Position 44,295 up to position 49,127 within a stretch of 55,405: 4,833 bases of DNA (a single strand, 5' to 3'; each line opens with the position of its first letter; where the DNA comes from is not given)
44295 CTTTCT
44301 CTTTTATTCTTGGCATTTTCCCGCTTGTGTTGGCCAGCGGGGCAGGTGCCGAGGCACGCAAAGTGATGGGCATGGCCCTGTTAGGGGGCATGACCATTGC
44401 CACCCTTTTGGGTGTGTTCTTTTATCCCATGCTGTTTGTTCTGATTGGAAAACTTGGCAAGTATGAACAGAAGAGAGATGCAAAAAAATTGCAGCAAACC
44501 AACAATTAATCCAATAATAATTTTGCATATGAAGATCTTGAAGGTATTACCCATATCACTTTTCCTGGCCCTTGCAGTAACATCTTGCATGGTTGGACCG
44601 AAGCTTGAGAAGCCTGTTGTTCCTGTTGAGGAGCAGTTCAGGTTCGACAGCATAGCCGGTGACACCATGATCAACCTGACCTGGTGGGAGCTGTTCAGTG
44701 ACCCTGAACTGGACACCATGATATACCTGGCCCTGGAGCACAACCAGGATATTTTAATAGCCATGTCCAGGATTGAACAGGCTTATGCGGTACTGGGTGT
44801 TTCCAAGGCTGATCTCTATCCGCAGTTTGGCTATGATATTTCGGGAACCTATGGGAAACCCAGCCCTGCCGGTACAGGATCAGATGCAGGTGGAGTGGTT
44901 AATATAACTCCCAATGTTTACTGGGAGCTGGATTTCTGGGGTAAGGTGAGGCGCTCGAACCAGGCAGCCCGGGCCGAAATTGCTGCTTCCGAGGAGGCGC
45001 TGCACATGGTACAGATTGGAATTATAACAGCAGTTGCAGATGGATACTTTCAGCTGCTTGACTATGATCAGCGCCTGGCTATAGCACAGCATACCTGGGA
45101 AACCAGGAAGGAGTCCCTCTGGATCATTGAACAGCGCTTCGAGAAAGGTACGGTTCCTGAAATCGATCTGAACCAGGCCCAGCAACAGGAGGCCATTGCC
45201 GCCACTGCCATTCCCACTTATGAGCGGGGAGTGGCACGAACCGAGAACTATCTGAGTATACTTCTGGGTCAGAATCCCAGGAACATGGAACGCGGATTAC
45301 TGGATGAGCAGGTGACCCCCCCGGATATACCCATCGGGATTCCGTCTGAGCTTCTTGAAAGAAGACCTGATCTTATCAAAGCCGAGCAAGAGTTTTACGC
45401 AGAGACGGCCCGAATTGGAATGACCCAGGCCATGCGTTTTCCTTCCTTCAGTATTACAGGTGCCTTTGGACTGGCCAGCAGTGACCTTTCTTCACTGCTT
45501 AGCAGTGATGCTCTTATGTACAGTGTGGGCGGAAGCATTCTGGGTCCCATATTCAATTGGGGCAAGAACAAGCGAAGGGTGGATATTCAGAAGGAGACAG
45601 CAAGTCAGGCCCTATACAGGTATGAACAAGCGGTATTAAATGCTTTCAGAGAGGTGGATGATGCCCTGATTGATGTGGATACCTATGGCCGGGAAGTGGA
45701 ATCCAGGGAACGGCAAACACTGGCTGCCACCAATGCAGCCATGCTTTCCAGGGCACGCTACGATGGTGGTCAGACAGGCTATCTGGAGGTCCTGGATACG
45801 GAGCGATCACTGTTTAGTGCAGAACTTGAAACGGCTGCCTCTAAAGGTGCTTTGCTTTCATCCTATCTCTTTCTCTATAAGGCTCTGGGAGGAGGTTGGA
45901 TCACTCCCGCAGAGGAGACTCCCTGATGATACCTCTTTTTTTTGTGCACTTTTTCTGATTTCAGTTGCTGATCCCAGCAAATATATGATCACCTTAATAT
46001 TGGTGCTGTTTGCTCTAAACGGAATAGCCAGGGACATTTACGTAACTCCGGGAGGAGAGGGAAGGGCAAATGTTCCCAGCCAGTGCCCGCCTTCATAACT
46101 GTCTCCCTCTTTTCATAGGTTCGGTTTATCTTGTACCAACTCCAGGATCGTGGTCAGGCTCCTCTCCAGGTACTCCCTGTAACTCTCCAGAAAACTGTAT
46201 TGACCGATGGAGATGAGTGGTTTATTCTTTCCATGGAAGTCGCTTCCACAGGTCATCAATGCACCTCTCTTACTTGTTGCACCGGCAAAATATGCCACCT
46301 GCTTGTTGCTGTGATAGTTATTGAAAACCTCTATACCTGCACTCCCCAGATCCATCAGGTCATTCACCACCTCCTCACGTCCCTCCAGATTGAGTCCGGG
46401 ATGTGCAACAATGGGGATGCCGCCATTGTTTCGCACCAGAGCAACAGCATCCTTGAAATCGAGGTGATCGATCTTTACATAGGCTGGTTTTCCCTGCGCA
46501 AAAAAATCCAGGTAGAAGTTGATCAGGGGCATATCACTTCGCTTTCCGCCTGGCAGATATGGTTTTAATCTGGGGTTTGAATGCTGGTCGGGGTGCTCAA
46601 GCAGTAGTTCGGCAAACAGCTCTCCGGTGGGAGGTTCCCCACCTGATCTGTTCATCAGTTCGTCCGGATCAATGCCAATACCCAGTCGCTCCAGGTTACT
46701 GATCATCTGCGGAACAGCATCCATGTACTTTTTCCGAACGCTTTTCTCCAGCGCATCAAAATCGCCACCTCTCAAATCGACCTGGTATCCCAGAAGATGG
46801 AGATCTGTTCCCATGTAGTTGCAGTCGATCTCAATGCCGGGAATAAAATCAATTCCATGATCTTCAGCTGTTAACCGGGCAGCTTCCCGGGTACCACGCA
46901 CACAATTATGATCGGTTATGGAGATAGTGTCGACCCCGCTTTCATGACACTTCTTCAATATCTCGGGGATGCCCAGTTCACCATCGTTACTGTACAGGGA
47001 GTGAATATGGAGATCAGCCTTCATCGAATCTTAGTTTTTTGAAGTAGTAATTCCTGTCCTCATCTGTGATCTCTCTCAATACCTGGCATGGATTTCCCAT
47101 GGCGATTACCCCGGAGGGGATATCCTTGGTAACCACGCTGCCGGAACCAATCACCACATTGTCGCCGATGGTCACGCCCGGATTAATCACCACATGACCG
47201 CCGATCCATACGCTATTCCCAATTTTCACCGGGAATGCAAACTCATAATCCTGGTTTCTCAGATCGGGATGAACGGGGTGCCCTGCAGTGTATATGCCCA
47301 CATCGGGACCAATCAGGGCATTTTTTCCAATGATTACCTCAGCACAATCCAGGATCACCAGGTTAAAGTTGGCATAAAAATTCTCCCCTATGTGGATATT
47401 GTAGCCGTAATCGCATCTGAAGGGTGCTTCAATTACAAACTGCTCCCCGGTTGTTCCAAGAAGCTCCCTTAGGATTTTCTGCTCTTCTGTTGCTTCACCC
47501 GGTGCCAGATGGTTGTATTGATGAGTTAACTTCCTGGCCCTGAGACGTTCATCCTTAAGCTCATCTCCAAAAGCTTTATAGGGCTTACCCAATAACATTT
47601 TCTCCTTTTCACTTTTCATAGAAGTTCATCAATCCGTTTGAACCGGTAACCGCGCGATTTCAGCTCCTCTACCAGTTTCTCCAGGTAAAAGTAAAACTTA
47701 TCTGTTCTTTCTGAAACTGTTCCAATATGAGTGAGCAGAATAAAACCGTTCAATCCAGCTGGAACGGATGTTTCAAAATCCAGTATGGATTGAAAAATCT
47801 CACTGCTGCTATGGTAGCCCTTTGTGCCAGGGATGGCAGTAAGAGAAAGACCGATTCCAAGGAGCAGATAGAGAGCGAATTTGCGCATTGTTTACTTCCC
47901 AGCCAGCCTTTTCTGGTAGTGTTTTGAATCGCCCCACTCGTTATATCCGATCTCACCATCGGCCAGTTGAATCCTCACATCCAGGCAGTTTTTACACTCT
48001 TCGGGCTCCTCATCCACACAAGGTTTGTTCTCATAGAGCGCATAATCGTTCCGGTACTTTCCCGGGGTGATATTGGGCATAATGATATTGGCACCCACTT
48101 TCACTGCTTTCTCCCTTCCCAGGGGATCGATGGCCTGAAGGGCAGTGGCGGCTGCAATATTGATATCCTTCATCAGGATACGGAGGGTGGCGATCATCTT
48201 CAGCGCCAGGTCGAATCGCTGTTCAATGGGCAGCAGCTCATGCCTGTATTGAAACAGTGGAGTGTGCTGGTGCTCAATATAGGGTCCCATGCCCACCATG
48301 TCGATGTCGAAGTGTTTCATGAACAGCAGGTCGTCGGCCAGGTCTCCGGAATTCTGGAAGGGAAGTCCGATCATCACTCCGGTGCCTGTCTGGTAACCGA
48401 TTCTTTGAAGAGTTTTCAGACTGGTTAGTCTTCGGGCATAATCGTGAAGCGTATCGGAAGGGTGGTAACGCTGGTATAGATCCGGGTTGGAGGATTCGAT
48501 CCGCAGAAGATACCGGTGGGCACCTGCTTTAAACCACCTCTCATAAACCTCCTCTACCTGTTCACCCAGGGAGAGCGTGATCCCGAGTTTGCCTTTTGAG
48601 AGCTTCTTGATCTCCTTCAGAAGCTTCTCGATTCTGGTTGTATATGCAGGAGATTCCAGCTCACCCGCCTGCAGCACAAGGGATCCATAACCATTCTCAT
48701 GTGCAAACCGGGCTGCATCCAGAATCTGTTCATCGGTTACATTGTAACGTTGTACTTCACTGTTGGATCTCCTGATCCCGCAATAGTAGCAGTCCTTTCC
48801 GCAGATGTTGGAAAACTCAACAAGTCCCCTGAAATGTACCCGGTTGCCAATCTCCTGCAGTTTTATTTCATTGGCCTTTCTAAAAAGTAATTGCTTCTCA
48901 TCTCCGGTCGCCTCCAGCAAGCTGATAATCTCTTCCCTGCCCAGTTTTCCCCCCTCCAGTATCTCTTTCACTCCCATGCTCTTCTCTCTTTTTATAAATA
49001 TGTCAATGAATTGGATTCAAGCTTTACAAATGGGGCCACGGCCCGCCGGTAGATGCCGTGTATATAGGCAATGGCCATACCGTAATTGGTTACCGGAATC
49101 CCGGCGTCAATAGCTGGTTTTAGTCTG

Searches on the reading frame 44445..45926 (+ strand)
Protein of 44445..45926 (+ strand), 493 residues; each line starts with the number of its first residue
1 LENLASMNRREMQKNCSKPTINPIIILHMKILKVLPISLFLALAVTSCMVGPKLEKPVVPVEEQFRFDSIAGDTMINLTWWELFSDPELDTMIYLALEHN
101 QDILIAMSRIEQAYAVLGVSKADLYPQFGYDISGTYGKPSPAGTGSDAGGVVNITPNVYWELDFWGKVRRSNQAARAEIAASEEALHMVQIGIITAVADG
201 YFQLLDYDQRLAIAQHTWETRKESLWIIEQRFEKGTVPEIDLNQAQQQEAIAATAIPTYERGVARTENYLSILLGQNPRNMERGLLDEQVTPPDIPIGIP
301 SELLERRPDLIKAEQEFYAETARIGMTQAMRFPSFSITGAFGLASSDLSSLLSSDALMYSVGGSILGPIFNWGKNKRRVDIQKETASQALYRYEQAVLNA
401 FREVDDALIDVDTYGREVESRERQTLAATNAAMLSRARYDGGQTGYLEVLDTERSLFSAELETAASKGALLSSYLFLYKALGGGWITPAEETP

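Call 81: search_protein_families(library=pfam, proteins=[window:44445-45926:+], max_evalue=0.001)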
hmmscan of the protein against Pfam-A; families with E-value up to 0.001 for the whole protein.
window:44445-45926:+ (493 aa): 1 family
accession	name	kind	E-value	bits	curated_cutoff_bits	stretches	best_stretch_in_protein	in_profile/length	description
PF02321.23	OEP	-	7.1e-46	156.8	22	2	89-275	1-187/187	Outer membrane efflux protein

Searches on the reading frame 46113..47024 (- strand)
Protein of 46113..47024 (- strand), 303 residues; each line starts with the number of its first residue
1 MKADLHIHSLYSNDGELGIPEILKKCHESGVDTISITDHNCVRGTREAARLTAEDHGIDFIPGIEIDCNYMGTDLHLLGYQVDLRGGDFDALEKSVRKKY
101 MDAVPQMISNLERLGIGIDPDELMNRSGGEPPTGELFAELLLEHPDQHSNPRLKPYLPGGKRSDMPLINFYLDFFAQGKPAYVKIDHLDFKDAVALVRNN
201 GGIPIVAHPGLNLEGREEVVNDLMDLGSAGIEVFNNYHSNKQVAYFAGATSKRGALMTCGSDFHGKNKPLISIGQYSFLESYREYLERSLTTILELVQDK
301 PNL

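Call 81: search_protein_families(library=pfam, proteins=[window:46113-47024:-], max_evalue=0.001)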
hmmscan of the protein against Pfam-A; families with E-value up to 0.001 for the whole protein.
window:46113-47024:- (303 aa): 1 family
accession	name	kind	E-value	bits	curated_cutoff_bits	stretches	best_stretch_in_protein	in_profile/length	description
PF02811.25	PHP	-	5.4e-11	43.5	26.4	1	4-102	1-98/164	PHP domain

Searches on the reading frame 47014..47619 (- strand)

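Call 81: search_protein_families(library=pfam, proteins=[window:47014-47619:-], max_evalue=0.001)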
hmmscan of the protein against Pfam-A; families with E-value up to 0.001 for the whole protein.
window:47014-47619:- (201 aa): 3 families
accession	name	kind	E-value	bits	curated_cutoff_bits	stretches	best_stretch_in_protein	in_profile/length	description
PF12464.13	Mac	-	1e-16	61.3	22.1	1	7-58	1-53/53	Maltose acetyltransferase hexapeptide capping motif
PF00132.30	Hexapep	-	9.2e-14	50.9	27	1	131-165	2-36/36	Bacterial transferase hexapeptide (six repeats)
PF14602.12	Hexapep_2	-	3.3e-09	36.8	27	1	130-165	1-34/34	Hexapeptide repeat of succinyl-transferase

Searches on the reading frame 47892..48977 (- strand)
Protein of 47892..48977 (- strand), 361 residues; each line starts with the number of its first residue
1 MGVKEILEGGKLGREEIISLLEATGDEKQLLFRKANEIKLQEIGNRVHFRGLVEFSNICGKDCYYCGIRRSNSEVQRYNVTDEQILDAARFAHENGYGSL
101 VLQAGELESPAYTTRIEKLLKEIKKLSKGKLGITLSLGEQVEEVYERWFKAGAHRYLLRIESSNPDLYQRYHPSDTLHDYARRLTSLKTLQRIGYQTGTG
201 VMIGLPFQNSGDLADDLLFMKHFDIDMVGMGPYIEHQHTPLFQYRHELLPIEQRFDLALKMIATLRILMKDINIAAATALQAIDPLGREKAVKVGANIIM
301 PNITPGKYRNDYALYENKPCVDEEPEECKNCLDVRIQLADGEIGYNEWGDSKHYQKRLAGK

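Call 81: search_protein_families(library=pfam, proteins=[window:47892-48977:-], max_evalue=0.001)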
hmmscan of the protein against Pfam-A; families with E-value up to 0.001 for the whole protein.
window:47892-48977:- (361 aa): 1 family
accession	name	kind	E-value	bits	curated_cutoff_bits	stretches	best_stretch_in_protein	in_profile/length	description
PF04055.27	Radical_SAM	-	5.2e-18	66.2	29.5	1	53-218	1-164/166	Radical SAM superfamily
